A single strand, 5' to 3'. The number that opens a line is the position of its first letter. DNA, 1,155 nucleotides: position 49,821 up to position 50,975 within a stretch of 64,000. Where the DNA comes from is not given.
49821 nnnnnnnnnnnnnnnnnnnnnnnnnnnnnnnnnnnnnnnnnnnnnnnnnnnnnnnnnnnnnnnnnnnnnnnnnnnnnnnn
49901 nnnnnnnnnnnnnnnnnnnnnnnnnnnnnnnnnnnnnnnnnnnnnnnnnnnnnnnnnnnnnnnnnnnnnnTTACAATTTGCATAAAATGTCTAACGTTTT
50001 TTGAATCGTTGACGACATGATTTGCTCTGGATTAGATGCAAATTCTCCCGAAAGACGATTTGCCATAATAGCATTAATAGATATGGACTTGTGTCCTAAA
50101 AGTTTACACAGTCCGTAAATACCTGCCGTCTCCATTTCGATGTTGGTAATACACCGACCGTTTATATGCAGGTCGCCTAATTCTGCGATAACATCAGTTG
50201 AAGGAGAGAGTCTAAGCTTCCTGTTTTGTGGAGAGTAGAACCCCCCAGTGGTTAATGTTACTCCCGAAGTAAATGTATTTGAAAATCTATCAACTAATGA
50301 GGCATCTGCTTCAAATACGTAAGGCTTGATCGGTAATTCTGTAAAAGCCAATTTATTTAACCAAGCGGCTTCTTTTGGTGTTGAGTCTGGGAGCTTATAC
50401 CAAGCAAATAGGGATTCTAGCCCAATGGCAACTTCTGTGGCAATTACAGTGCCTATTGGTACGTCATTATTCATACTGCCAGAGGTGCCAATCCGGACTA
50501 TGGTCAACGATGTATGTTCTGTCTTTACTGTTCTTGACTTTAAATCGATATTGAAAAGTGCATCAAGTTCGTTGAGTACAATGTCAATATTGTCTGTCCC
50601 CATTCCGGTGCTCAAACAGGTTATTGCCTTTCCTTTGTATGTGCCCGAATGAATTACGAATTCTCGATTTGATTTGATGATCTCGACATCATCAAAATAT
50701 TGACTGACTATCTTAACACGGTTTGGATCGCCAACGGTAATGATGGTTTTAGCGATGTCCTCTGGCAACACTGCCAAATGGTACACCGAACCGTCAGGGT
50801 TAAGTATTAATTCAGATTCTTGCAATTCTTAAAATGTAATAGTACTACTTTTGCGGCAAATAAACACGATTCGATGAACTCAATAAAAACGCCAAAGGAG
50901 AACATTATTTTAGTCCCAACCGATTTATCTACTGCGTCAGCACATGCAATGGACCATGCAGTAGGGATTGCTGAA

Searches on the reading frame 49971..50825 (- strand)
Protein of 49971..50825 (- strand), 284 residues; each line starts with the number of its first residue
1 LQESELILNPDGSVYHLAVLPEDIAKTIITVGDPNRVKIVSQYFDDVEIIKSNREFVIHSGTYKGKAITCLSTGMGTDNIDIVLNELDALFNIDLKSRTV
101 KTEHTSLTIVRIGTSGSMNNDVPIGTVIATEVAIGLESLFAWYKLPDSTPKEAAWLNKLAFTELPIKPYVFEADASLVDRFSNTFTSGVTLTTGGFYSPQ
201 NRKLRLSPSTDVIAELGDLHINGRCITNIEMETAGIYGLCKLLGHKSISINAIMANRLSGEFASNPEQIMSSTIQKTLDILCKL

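Call 80: search_protein_families(library=pfam, proteins=[window:49971-50825:-], max_evalue=0.0001)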
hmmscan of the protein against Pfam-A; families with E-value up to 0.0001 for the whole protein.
window:49971-50825:- (284 aa): 1 family
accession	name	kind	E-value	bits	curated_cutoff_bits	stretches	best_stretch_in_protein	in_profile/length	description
PF01048.26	PNP_UDP_1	-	3e-26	92.7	25.1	1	27-260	2-205/233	Phosphorylase superfamily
